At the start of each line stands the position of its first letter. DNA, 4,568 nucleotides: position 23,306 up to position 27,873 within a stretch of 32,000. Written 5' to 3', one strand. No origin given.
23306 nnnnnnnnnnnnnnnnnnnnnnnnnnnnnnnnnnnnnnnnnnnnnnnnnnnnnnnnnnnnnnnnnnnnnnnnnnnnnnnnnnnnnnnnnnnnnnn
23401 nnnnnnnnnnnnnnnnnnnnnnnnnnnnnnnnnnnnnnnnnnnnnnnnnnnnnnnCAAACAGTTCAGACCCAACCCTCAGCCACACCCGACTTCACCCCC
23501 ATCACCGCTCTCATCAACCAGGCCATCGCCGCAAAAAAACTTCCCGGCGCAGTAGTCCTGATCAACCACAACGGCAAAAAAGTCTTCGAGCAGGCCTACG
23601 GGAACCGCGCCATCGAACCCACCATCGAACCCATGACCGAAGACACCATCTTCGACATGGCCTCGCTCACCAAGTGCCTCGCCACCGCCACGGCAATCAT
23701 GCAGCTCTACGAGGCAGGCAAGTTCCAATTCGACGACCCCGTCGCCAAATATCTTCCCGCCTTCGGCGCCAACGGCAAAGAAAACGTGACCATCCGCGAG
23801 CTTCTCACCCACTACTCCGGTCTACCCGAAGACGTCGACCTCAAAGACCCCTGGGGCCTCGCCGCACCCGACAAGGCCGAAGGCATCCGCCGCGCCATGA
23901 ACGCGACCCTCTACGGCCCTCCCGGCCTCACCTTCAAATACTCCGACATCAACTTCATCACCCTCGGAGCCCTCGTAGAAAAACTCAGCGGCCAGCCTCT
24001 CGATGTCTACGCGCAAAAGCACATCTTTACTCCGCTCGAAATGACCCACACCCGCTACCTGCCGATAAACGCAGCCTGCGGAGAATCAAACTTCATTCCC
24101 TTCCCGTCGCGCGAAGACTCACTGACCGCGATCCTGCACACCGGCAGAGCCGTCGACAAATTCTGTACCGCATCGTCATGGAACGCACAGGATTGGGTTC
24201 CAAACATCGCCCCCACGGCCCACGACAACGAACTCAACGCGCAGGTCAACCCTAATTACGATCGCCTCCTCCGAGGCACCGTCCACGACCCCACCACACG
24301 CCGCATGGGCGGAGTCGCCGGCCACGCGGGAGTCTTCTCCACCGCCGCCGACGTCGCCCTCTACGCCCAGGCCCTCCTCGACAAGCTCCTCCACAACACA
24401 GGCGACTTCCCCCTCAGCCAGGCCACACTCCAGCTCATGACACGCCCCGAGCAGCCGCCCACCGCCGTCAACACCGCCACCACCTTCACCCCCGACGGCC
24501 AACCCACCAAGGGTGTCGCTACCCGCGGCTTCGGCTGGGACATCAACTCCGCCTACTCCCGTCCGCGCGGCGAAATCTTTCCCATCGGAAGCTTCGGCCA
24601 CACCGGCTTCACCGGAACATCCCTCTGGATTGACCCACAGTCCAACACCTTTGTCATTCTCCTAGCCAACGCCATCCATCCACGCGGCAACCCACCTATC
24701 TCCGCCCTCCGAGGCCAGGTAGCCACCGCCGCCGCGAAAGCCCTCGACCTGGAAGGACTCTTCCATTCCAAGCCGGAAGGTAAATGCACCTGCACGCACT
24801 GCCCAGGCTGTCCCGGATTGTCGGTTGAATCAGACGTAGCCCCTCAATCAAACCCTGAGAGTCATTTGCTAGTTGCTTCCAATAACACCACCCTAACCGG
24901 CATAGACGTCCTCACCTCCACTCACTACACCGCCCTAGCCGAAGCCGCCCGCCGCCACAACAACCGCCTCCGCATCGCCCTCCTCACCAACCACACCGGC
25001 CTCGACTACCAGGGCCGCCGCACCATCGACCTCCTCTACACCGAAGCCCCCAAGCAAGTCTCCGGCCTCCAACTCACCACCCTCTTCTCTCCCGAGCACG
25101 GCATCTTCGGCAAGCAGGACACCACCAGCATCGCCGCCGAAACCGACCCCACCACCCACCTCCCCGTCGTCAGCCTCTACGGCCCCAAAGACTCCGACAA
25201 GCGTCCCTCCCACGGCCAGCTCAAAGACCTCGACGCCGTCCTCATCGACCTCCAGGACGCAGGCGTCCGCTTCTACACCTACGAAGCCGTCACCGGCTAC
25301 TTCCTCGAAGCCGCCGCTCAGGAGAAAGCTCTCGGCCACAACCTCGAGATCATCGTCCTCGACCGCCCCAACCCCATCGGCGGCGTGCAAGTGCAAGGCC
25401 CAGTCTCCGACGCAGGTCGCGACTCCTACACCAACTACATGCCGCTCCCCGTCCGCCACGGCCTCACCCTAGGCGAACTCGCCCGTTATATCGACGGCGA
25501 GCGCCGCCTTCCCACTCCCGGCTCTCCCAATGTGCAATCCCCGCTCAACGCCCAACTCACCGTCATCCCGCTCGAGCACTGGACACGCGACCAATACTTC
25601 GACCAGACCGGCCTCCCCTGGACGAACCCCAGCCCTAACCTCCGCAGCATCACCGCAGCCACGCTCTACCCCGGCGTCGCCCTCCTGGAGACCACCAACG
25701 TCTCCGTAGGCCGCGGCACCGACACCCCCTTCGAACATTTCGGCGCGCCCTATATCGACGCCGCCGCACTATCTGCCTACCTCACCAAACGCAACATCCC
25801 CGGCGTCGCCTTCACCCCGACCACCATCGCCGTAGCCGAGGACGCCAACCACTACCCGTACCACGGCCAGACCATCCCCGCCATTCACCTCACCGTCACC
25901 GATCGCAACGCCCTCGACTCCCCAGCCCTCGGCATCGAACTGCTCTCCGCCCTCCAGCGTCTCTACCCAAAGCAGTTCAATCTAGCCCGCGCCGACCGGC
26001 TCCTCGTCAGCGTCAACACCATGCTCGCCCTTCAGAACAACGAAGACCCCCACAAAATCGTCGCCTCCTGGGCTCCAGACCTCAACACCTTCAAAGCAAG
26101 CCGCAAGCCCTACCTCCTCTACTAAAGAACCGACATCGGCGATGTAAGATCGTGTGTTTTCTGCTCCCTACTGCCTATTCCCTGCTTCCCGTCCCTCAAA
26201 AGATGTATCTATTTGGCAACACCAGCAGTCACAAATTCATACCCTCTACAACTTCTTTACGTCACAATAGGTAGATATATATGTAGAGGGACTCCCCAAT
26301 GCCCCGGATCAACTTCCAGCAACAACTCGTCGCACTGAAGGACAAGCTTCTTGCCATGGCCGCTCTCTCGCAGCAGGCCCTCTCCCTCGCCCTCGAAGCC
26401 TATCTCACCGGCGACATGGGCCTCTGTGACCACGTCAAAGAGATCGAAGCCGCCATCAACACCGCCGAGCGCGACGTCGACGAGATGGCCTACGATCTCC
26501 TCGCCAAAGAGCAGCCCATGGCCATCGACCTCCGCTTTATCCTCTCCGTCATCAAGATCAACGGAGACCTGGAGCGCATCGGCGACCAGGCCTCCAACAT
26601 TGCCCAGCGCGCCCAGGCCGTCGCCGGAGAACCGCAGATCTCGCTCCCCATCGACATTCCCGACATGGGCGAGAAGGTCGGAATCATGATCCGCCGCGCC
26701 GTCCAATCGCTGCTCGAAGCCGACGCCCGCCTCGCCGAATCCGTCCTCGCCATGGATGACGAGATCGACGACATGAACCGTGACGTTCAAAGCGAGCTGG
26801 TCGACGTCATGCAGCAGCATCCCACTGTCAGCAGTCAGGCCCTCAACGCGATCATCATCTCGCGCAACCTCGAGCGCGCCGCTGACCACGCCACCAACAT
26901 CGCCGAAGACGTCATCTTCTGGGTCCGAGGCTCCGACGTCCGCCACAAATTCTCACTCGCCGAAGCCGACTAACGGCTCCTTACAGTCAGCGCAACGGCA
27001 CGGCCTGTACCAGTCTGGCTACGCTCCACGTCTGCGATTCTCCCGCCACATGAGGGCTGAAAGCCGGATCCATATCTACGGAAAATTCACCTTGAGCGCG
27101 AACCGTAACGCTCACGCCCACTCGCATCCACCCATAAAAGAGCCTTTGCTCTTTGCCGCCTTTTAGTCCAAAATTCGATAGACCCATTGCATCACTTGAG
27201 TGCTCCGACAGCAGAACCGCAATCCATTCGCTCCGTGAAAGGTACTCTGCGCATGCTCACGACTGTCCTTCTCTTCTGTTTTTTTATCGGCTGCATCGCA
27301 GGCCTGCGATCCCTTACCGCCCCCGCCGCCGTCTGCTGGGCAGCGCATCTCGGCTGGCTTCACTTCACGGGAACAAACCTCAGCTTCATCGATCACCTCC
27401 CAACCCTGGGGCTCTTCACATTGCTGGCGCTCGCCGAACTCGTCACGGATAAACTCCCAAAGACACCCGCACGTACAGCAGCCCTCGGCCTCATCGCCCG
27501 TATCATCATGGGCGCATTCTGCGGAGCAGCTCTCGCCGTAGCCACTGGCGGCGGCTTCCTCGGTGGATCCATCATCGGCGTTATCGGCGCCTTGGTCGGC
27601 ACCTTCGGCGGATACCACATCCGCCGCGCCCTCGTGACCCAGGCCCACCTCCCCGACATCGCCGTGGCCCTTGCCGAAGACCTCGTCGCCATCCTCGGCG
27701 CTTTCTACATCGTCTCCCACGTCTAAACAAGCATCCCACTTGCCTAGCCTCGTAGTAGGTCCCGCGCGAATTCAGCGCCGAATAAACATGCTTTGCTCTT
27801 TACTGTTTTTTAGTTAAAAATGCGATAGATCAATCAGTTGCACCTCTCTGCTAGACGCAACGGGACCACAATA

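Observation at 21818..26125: One ~1,435-codon ORF joins a solute:sodium symporter to two normally separate cell-wall-sugar enzymes (beta-lactamase-fold hydrolase + DUF1343/NamZ-like)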

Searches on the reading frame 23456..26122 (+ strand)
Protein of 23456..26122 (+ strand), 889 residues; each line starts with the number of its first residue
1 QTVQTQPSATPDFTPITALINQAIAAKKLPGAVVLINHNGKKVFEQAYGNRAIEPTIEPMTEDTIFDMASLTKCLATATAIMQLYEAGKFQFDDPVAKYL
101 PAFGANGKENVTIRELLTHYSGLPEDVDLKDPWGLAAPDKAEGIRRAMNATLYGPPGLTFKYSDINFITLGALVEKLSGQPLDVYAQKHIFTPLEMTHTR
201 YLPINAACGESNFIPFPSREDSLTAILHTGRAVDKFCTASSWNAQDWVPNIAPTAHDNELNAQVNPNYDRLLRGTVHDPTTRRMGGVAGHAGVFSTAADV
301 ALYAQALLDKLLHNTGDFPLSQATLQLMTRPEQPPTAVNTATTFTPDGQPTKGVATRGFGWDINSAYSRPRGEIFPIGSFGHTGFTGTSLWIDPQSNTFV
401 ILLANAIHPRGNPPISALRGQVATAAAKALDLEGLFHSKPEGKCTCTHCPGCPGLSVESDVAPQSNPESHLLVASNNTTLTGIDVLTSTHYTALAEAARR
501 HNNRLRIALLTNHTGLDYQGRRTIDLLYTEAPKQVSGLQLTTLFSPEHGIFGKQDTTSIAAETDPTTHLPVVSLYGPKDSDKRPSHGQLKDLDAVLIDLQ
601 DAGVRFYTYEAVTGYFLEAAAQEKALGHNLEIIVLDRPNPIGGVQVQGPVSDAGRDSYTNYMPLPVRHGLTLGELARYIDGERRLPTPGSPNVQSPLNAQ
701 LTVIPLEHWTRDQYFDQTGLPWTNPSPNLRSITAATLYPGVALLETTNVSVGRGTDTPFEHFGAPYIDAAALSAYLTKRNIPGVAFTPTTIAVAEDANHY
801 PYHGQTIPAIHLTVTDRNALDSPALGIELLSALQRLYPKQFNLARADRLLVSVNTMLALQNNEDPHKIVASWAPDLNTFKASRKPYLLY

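Call 73: predict_structure(alignment_id=A2)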
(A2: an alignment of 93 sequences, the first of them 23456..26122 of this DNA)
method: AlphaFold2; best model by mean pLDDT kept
length: 889 residues; sequences in the alignment: 93
mean_pLDDT: 91.0   pTM: 0.64
mean pLDDT of the five models: 91.0, 91.0, 90.8, 89.8, 88.6
residues with pLDDT >= 90: 735; 70-90: 78; 50-70: 19; < 50: 57
segments of 3 or more residues with pLDDT < 50: 1-3, 213-220, 230-233, 438-476
pLDDT, mean of each block of 10 residues (from residue 1): 57 97 95 98 98 95 98 99 97 98 96 98 97 93 97 96 98 98 98 97 82 45 50 62 88 94 90 94 97 98 98 95 95 91 88 95 95 94 97 97 95 85 97 67 37 35 34 59 97 98 98 95 98 98 96 86 94 95 97 98 97 98 96 99 98 96 98 99 89 91 98 95 94 98 98 95 98 98 98 86 95 97 99 98 98 98 98 98 97
secondary structure, 60 per line:
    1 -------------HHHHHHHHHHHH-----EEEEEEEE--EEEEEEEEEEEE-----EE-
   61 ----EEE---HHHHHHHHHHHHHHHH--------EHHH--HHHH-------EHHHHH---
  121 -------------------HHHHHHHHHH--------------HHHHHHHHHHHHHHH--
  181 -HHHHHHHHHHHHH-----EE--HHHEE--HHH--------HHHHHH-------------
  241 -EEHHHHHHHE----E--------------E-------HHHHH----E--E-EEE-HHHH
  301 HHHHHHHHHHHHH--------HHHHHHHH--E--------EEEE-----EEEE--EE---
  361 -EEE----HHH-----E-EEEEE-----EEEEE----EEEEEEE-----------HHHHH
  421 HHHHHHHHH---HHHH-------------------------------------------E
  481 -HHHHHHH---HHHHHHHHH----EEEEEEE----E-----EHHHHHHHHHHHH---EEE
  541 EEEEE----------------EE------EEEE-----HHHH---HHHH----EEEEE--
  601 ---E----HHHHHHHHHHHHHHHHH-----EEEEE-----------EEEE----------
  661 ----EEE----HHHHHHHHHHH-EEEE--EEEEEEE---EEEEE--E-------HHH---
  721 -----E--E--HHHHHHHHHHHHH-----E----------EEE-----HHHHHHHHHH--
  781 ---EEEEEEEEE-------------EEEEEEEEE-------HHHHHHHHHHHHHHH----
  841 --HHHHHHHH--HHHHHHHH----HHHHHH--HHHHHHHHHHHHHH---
elements in order (helices of 4 or more, strands of 3 or more residues): H14-25 E31-38 E41-52 E65-67 H71-86 H101-104 H113-117 H140-149 H164-178 H182-194 H222-227 H244-250 H279-283 E293-295 H297-313 H322-329 E341-344 E350-353 E362-364 E379-383 E389-393 E398-404 H416-429 H433-436 H482-488 H492-500 E505-511 H523-534 E538-545 E570-573 H579-582 H586-589 E594-598 H609-625 E631-635 E647-650 E665-667 H672-682 E684-687 E690-696 E700-704 H732-744 E761-763 H769-778 E784-792 E806-814 H822-836 H843-850 H853-860 H865-870 H873-886

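Call 75: fold_search(model_id=the predicted structure, library=pdb)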
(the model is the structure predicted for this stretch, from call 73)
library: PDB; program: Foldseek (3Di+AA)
matches with E <= 10: 1060; with E <= 0.001: 367
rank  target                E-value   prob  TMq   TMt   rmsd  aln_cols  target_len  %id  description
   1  4k05_A                2.0e-30  1.00  0.40  0.89   3.0       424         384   29  Crystal structure of a DUF1343 family protein (BF0371) from Bacteroides fragilis NCTC 9343 at 1.65 A resolution (released 2013-04-17)
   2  4jja                  2.3e-22  1.00  0.35  0.84   4.3       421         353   27  Crystal structure of a DUF1343 family protein (BF0379) from Bacteroides fragilis NCTC 9343 at 1.30 A resolution (released 2013-04-03)
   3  7u1b                  6.9e-22  1.00  0.34  0.72   5.7       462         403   24  Crystal structure of EstG in complex with tantalum cluster (released 2023-01-11)
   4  7u1c                  1.7e-21  1.00  0.33  0.70   6.1       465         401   24  Structure of EstG crystalized with SO4 and Tris (released 2023-01-11)
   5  6kjp                  5.8e-21  1.00  0.33  0.77   6.7       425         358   20  Functional and structural insights into the unusual oxyanion hole-like geometry in macrolactin acyltransferase selective (released 2020-07-29)
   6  7pp3_B                1.5e-20  1.00  0.34  0.72   5.5       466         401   22  STRUCTURE OF ESTER-HYDROLASE EH7 FROM THE METAGENOME OF MARINE SEDIMENTS AT MILAZZO HARBOR (SICILY, ITALY) (released 2022-07-06)
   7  7pp3_A                1.5e-20  1.00  0.33  0.70   5.6       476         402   22  STRUCTURE OF ESTER-HYDROLASE EH7 FROM THE METAGENOME OF MARINE SEDIMENTS AT MILAZZO HARBOR (SICILY, ITALY) (released 2022-07-06)
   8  6kjj                  1.8e-20  1.00  0.34  0.78   5.9       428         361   20  Functional and structural insights into the unusual oxyanion hole-like geometry in macrolactin acyltransferase selective (released 2020-07-29)
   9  7uda                  1.8e-20  1.00  0.34  0.72   5.3       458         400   23  Structure of the EstG (released 2023-01-11)
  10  6kjh                  1.9e-20  1.00  0.33  0.77   6.6       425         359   20  Functional and structural insights into the unusual oxyanion hole-like geometry in macrolactin acyltransferase selective (released 2020-07-29)
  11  4p6b_B                4.3e-20  1.00  0.33  0.72   6.1       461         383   20  Crystal structure of Est-Y29,a novel penicillin-binding protein/beta-lactamase homolog from a metagenomic library (released 2014-09-10)
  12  6kjq                  4.6e-20  1.00  0.33  0.77   5.9       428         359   19  Functional and structural insights into the unusual oxyanion hole-like geometry in macrolactin acyltransferase selective (released 2020-07-29)
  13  6kjr                  5.7e-20  1.00  0.33  0.77   6.4       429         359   20  Functional and structural insights into the unusual oxyanion hole-like geometry in macrolactin acyltransferase selective (released 2020-07-29)
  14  4p6b_A                6.7e-20  1.00  0.33  0.71   6.1       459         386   19  Crystal structure of Est-Y29,a novel penicillin-binding protein/beta-lactamase homolog from a metagenomic library (released 2014-09-10)
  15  4ivi                  1.4e-19  1.00  0.33  0.68   6.0       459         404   24  Crystal structure of a family VIII carboxylesterase. (released 2013-06-19)
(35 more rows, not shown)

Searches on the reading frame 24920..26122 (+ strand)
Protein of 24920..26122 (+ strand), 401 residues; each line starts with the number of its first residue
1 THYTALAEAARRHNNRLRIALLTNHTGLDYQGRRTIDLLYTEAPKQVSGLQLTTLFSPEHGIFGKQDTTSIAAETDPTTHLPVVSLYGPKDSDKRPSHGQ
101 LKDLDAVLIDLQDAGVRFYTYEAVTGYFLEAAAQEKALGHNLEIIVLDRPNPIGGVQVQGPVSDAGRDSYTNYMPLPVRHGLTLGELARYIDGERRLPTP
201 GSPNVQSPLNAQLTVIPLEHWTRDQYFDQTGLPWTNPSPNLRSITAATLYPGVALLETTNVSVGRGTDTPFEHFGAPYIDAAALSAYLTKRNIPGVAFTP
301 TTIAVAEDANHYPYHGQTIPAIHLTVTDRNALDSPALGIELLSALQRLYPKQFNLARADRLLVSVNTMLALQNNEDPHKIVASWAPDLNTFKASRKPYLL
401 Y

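Call 23: search_solved_structures(query=window:24920-26122:+, max_evalue=1e-20, show_alignments=2)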
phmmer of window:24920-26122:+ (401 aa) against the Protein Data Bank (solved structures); distinct sequences matched with E-value up to 1e-20: 2.
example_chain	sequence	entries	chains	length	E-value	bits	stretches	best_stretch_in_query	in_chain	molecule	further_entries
4jja_A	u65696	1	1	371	1.4e-48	168.9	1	17-301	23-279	hypothetical protein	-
4k05_A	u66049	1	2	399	3.2e-47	164.4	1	17-359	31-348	Conserved hypothetical exported protein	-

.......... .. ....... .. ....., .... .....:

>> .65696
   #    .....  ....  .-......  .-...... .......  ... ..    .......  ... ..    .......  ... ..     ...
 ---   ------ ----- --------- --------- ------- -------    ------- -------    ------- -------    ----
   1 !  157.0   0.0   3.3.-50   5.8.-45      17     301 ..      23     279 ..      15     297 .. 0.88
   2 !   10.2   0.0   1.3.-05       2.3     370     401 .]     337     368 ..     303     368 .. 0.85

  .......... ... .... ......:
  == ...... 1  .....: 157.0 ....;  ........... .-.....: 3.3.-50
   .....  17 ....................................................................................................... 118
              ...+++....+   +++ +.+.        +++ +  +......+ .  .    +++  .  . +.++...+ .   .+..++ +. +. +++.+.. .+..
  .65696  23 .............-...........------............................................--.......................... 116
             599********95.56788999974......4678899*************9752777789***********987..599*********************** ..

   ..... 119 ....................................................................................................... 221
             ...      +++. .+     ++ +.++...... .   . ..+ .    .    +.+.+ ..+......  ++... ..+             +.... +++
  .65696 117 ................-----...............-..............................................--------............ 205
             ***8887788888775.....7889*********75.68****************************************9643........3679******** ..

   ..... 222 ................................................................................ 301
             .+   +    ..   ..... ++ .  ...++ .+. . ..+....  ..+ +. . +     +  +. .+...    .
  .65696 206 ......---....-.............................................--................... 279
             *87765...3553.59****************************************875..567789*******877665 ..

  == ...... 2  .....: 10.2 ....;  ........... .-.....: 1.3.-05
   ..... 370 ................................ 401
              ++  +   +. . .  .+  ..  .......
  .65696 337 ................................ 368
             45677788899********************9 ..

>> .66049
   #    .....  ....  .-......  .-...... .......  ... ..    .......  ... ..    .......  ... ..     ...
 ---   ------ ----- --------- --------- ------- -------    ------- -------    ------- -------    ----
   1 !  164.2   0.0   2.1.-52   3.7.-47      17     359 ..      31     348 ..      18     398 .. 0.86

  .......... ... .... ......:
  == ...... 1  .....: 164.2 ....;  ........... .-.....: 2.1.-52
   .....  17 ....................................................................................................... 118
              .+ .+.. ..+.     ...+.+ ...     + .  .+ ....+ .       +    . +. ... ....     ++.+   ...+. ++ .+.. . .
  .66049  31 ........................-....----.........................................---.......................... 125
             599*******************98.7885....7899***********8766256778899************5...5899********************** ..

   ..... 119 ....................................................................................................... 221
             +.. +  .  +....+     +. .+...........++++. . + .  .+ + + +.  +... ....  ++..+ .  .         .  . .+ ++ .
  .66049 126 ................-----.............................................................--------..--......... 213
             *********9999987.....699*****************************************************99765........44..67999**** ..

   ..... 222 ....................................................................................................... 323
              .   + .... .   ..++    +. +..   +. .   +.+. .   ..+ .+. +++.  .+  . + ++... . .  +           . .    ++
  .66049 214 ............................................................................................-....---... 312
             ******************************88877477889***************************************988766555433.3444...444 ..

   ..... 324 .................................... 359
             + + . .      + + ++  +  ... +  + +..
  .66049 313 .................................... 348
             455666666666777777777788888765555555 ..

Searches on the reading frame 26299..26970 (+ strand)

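Call 6: search_protein_families(library=pfam, proteins=[window:26299-26970:+], max_evalue=0.001)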
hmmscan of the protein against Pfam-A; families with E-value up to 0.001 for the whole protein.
window:26299-26970:+ (224 aa): 1 family
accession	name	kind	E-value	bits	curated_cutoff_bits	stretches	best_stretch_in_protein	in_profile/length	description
PF01895.24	PhoU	-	2e-41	140.7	23.5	2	120-205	1-89/89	PhoU domain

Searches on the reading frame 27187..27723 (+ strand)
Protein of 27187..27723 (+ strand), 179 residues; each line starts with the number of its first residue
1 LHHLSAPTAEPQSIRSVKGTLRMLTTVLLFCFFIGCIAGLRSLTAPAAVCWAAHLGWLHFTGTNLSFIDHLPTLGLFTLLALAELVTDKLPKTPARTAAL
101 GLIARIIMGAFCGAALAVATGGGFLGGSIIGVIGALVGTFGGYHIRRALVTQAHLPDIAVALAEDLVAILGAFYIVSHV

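Call 14: search_protein_families(library=ncbifam, proteins=[window:27187-27723:+], max_evalue=0.00001)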
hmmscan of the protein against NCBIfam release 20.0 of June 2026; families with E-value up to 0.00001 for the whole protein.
window:27187-27723:+ (179 aa): 0 families

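Call 30: search_protein_families(library=pfam, proteins=[window:27187-27723:+], max_evalue=0.001)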
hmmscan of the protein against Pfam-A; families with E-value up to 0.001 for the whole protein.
window:27187-27723:+ (179 aa): 1 family
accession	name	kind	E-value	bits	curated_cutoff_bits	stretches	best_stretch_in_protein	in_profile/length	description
PF13548.11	DUF4126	-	3.7e-09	37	27.5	1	34-177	7-153/175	Domain of unknown function (DUF4126)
